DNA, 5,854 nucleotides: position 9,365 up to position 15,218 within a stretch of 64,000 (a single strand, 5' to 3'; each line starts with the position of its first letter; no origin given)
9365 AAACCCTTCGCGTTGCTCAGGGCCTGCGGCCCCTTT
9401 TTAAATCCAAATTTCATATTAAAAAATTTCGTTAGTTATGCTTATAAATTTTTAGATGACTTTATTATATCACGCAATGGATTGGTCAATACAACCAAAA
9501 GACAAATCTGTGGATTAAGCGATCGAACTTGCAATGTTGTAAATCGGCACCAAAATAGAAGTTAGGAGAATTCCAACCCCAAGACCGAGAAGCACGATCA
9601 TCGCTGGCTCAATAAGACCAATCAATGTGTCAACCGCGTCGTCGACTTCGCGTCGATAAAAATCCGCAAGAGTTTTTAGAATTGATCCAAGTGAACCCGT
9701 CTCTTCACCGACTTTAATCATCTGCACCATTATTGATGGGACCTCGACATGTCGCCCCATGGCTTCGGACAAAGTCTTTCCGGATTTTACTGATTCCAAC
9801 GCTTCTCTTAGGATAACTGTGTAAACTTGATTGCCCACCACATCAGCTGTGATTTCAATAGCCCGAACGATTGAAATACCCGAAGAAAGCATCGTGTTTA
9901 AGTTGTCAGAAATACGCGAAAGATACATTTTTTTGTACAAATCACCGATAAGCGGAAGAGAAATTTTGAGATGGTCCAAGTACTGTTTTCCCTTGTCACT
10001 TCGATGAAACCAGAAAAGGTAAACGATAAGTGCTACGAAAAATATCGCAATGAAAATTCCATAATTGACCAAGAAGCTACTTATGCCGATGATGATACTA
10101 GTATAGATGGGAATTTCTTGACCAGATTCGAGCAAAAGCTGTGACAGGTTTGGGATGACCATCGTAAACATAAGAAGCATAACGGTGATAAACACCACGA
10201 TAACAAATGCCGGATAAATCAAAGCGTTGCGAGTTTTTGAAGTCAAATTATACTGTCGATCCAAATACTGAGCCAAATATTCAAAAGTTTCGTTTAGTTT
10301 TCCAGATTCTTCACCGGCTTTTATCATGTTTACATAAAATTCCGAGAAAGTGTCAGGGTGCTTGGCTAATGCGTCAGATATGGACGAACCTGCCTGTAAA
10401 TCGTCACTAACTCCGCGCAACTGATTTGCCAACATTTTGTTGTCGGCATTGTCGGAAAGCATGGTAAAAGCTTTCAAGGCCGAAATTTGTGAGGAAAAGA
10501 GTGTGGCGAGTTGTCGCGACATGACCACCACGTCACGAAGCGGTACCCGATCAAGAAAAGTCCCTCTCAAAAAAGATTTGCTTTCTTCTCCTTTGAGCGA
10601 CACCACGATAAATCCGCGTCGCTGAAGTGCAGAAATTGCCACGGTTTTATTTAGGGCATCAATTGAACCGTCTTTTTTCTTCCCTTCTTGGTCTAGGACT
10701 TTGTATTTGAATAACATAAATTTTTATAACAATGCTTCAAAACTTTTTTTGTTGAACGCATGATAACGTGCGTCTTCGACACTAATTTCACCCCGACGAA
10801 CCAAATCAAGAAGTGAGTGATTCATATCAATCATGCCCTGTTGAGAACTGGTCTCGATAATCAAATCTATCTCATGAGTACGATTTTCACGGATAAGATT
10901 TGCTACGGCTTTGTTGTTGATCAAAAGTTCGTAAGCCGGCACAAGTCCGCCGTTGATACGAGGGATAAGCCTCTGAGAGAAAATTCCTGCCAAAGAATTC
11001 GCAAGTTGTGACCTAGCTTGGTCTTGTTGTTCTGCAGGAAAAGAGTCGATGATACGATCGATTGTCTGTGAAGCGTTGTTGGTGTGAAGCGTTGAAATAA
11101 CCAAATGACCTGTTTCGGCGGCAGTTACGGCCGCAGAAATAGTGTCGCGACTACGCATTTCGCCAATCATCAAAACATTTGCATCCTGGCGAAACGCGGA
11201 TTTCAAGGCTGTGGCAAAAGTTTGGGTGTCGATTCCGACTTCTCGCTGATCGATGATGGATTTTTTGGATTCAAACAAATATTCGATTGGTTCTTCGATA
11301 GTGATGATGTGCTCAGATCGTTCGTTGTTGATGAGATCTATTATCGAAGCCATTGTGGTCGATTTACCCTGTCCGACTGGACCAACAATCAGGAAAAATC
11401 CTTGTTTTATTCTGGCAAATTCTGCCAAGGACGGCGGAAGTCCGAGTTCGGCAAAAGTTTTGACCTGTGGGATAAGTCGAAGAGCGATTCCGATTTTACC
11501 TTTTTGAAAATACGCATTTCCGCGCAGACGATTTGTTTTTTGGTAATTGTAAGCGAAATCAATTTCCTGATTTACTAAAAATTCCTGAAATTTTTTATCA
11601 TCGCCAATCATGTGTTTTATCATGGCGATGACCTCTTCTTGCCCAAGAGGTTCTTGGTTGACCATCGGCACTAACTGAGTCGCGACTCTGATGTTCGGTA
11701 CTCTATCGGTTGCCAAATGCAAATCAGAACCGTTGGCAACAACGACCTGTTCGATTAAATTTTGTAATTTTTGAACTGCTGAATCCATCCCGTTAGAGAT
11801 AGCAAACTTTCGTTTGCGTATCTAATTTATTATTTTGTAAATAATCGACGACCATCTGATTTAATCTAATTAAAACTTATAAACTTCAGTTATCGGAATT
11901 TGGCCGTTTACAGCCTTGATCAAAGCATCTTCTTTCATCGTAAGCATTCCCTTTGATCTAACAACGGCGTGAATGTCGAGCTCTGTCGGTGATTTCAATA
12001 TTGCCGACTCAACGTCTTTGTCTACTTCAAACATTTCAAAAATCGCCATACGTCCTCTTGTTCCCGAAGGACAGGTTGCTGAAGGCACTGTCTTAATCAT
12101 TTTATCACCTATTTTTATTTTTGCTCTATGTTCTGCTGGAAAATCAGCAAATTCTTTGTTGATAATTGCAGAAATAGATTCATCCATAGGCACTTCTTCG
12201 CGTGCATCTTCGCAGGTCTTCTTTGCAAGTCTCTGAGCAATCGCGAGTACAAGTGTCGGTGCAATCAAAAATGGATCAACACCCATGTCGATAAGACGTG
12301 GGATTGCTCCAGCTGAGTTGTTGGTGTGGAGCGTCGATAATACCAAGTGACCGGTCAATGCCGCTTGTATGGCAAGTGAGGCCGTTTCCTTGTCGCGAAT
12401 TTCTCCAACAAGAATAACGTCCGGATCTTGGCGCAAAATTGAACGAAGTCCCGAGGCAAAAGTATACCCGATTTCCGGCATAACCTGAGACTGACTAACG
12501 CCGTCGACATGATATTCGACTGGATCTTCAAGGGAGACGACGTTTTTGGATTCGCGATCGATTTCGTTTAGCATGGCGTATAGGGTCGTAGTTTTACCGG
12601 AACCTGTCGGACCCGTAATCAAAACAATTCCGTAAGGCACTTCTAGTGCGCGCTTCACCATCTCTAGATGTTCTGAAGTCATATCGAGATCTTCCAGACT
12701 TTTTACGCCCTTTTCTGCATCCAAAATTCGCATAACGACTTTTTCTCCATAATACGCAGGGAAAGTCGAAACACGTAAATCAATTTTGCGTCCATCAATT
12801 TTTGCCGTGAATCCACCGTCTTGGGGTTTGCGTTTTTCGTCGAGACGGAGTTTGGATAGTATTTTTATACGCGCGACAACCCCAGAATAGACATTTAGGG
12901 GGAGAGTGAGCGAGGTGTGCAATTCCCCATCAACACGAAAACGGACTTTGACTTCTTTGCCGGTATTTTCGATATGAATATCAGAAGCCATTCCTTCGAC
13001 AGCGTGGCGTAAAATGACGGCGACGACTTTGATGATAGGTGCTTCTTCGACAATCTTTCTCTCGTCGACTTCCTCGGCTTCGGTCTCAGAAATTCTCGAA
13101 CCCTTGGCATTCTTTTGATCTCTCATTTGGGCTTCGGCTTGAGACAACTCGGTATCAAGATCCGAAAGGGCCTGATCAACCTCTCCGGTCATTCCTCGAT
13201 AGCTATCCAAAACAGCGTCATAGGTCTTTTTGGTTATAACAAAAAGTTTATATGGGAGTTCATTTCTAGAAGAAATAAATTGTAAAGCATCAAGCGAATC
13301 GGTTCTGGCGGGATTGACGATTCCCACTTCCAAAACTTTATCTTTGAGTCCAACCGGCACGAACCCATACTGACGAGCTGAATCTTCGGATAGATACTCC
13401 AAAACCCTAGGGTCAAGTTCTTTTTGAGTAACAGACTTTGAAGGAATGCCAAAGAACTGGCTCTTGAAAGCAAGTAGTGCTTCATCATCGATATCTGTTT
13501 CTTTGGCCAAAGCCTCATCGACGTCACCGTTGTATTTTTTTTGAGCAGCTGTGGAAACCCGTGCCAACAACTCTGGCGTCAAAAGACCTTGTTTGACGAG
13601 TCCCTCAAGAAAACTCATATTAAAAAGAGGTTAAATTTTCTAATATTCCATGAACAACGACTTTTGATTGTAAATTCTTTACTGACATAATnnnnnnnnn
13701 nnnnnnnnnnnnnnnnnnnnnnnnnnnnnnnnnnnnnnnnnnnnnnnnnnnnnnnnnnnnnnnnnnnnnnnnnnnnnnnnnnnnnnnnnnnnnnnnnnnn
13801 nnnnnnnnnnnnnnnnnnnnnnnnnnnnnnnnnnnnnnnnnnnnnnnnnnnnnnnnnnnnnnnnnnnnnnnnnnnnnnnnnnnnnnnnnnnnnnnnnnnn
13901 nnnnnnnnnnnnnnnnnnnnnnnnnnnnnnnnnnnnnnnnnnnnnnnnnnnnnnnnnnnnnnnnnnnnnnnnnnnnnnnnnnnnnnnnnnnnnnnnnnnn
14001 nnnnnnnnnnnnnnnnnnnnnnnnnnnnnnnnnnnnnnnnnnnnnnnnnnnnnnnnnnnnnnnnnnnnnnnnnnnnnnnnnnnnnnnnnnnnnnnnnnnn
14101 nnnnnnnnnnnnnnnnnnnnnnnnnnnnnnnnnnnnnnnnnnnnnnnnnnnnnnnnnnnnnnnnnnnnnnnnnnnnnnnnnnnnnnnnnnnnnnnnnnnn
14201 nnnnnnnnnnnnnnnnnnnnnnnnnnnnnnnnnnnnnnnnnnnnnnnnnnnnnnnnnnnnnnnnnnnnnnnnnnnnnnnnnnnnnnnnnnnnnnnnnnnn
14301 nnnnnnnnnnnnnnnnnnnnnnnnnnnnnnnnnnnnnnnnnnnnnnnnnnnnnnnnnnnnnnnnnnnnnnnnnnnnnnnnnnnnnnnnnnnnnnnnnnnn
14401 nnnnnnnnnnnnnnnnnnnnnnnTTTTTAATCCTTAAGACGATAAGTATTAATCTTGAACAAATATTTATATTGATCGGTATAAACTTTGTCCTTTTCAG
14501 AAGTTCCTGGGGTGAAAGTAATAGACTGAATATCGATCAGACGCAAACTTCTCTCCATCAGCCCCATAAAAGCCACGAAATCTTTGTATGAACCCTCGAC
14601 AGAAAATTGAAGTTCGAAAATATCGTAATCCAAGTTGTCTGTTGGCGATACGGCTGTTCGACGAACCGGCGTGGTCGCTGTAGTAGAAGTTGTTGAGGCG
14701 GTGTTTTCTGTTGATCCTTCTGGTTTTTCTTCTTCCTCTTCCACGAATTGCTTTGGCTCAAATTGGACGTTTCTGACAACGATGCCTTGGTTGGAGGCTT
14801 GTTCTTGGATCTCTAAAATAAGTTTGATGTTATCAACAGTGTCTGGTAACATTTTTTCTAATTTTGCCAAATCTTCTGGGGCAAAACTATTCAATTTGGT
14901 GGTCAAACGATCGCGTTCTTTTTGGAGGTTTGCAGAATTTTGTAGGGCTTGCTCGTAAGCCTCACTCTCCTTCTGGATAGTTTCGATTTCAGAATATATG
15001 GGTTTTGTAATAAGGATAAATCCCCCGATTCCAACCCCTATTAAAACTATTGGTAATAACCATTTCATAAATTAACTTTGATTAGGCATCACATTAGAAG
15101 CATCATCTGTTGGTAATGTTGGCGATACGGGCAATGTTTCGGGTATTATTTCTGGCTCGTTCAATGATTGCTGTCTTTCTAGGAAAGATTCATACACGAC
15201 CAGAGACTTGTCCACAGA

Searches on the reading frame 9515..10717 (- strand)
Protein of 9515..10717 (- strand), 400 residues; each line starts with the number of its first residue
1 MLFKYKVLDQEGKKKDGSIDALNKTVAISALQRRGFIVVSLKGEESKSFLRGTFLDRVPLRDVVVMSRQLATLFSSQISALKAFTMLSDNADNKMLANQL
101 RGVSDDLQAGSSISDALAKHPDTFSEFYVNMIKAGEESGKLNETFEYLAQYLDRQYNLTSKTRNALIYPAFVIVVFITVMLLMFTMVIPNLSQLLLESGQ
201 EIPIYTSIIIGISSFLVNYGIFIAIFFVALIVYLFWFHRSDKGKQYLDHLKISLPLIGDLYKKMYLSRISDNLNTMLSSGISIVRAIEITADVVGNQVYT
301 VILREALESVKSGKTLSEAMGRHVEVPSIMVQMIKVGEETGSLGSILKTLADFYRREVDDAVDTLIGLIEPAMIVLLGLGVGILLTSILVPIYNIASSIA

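Call 12: search_protein_families(library=pfam, proteins=[window:9515-10717:-])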
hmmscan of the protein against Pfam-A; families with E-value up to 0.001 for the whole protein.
window:9515-10717:- (400 aa): 2 families
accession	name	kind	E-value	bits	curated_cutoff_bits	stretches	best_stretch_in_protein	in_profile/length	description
PF00482.28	T2SSF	-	1.5e-61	206.3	25.2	2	67-189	2-125/125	Type II secretion system (T2SS), protein F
PF20990.2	DUF2207_C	-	0.00012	22.3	33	1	90-251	71-204/247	Predicted membrane protein (DUF2207) C-terminal domain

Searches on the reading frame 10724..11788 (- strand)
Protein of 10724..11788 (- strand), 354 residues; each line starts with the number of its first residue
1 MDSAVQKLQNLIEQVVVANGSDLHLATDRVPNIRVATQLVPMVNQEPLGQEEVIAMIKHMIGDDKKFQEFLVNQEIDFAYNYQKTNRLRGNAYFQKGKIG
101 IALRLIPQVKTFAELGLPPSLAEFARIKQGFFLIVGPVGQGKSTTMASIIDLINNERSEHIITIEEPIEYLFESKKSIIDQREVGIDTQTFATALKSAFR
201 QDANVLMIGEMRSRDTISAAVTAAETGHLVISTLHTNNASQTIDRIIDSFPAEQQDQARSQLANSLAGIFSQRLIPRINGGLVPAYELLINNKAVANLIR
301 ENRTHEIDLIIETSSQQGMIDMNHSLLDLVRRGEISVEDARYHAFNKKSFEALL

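Call 12: search_protein_families(library=pfam, proteins=[window:10724-11788:-])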
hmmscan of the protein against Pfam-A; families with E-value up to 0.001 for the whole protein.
window:10724-11788:- (354 aa): 2 families
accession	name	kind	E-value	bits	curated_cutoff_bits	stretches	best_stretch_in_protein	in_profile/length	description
PF00437.27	T2SSE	-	1.3e-39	136.3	24.9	1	6-277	10-280/370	Type II/IV secretion system protein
PF13401.12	AAA_22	-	0.00071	20.3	27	0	128-167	4-42/130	AAA domain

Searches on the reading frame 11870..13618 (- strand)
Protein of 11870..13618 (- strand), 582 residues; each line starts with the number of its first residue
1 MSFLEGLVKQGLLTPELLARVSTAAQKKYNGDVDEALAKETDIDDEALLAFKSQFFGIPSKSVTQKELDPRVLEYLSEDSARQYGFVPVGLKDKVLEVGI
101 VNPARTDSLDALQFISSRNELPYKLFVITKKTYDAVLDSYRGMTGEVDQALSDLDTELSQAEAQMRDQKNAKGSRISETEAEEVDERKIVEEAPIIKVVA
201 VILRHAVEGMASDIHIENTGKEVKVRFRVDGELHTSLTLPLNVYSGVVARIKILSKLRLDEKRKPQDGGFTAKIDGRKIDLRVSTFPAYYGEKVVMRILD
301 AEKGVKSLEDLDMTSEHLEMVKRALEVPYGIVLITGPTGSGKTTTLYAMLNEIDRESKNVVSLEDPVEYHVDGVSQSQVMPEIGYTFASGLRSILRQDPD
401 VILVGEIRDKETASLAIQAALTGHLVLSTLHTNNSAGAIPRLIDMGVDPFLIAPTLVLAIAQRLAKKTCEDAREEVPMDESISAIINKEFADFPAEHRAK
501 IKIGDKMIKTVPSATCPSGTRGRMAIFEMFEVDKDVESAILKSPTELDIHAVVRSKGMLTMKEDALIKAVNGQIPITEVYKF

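Call 12: search_protein_families(library=pfam, proteins=[window:11870-13618:-])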
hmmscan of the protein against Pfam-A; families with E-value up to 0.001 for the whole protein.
window:11870-13618:- (582 aa): 8 families
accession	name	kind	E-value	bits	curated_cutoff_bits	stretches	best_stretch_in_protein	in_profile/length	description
PF00437.27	T2SSE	-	8.9e-116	387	24.9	1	191-579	4-368/370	Type II/IV secretion system protein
PF05157.20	MshEN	-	8.5e-11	42.1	23.1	1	56-144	1-87/90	MshEN domain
PF13191.12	AAA_16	-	3.2e-05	24.9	32.6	1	321-425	16-112/167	AAA ATPase domain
PF13401.12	AAA_22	-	7.7e-05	23.5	27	1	330-393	6-64/130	AAA domain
PF25199.1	nSTAND_NTPase5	-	0.00024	21.4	34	1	318-368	29-81/145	Novel STAND NTPase 5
PF13476.12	AAA_23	-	0.00026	22.1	27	1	328-349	18-39/201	AAA domain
PF20720.3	nSTAND3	-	0.00046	20.4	27.2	1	329-368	17-56/155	Novel STAND NTPase 3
PF13086.12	AAA_11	-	0.00052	20.3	27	0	318-353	7-41/257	AAA domain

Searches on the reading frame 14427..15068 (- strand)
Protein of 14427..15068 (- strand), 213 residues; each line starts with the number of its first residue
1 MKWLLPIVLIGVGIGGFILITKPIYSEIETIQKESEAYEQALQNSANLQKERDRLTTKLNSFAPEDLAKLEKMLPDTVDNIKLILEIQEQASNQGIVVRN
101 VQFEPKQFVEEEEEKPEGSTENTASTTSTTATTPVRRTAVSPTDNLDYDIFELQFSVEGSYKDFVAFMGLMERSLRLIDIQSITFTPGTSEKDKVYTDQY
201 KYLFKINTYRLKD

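Call 12: search_protein_families(library=pfam, proteins=[window:14427-15068:-])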
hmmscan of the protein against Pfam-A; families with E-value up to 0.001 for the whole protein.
window:14427-15068:- (213 aa): 1 family
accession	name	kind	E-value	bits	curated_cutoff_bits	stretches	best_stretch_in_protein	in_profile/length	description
PF04350.18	PilO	-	1.8e-06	28.6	22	0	33-108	10-80/145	Pilus assembly protein, PilO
